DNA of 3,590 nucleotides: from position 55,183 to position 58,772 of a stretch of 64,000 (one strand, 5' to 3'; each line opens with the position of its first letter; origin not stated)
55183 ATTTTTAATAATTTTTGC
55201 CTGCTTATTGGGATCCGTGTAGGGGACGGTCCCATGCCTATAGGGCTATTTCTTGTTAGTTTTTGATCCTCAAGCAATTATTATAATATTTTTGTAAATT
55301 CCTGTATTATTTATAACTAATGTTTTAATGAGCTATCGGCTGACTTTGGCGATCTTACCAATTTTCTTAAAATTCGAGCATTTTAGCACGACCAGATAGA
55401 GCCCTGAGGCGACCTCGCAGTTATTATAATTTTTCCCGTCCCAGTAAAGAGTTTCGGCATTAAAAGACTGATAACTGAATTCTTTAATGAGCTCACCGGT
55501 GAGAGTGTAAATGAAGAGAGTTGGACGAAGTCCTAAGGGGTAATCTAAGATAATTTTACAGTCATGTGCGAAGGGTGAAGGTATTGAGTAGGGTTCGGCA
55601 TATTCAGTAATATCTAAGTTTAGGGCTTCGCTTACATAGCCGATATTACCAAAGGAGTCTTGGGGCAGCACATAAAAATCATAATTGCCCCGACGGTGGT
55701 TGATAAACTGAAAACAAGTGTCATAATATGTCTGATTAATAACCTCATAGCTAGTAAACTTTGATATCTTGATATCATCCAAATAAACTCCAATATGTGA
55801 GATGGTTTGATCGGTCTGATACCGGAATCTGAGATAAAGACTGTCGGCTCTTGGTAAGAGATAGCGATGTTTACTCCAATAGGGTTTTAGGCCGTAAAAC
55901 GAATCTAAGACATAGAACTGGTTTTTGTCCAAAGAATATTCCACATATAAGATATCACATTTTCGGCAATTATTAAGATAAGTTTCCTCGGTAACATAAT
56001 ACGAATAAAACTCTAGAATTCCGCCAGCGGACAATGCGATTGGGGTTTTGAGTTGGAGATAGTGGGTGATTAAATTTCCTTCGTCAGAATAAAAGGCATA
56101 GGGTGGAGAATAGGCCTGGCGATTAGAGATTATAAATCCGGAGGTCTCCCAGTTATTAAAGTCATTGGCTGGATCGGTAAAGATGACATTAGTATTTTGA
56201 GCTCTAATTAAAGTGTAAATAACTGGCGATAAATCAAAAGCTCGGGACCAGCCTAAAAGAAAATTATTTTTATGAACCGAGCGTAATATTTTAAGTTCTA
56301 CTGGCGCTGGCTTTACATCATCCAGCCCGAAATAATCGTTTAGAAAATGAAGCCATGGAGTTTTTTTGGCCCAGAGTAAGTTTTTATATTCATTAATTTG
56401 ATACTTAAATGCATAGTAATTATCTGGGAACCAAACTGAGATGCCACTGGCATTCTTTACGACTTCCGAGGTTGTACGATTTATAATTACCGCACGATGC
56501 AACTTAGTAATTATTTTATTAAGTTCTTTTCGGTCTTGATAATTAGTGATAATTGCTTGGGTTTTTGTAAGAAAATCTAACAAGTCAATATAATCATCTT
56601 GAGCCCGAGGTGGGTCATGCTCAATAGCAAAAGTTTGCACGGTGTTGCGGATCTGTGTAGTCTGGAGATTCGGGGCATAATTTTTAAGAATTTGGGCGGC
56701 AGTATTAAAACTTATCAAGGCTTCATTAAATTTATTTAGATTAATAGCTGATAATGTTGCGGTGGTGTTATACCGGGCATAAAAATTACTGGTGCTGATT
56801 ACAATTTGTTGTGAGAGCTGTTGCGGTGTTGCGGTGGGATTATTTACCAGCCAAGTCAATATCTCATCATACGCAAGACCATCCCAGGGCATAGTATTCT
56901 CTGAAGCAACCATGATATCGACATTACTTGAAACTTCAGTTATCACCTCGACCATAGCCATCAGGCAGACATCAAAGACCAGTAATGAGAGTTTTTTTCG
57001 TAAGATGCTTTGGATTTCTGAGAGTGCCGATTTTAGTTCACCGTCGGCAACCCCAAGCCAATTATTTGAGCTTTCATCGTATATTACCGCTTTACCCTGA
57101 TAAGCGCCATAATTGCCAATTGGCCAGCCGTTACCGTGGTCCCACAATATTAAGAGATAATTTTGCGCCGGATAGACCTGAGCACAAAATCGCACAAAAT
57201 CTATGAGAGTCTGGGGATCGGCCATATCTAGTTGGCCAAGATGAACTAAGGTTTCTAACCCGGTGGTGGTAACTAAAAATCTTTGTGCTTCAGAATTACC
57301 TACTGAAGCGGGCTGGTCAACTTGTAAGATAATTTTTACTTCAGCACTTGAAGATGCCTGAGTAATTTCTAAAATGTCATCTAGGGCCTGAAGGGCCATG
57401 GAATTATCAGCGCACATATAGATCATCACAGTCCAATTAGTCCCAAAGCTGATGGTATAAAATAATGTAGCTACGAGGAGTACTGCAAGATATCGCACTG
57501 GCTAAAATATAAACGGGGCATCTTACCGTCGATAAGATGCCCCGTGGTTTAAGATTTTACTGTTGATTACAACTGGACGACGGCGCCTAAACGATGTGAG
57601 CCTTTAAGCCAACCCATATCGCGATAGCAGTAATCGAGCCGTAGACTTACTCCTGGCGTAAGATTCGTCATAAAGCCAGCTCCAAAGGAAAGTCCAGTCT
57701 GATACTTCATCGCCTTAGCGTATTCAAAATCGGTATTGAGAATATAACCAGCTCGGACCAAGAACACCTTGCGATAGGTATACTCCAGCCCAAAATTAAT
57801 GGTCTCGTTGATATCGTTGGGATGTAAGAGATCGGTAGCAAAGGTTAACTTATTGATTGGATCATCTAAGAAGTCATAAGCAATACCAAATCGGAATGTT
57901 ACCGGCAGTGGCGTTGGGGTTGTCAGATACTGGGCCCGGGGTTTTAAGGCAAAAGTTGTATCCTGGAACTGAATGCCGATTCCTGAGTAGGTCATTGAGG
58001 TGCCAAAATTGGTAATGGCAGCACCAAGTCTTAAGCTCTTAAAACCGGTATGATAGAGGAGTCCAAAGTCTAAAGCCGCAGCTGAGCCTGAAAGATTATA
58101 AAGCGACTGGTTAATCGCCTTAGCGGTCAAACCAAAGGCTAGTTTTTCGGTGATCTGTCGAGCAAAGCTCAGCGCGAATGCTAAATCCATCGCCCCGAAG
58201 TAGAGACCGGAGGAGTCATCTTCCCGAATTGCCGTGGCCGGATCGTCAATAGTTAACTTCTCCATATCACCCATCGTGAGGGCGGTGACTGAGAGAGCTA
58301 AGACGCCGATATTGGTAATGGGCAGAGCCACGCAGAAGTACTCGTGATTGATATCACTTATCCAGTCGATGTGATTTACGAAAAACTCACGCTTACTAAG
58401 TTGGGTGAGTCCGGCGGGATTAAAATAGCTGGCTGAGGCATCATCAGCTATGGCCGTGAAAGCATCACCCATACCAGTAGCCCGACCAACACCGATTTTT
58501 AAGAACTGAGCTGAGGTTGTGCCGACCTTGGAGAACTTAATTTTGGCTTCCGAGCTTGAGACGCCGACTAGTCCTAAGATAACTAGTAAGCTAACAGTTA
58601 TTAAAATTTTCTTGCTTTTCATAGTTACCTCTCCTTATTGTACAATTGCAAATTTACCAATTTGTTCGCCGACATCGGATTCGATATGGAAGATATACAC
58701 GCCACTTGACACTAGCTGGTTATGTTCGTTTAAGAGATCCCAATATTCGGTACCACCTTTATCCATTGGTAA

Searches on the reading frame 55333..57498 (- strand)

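Call 65: search_protein_families(library=pfam, proteins=[window:55333-57498:-], max_evalue=0.00001)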
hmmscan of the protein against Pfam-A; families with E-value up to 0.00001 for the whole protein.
window:55333-57498:- (721 aa): 1 family
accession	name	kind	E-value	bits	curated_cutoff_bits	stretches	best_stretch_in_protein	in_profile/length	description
PF03415.19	Peptidase_C11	-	1.3e-46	160.3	25.8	1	26-388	1-358/359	Clostripain family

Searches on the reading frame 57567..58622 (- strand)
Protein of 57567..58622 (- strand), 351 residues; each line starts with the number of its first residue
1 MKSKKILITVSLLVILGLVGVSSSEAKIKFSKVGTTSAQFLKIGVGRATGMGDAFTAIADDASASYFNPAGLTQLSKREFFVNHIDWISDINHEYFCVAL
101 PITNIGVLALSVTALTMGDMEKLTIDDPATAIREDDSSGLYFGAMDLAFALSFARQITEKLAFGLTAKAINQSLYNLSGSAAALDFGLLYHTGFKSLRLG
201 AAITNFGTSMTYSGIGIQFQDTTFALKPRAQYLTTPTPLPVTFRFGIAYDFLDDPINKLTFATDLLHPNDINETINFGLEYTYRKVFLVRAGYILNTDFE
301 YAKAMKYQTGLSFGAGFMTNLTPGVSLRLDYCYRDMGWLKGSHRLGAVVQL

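Call 59: find_encoding_contigs(protein=window:57567-58622:-, flank=10000, max_places=4)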
Protein window:57567-58622:- (351 aa): 1 contig read that carries it; 1 place shown.
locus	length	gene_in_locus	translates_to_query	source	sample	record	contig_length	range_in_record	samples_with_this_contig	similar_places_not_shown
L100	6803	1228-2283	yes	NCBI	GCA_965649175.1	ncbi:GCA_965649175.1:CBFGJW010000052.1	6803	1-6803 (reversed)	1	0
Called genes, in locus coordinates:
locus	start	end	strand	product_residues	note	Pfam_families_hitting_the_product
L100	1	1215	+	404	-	?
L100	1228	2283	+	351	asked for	PF03687:UPF0164 (weak)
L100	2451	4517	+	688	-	PF03415:Peptidase_C11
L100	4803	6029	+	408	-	PF20094:GWxTD_dom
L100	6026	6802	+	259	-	?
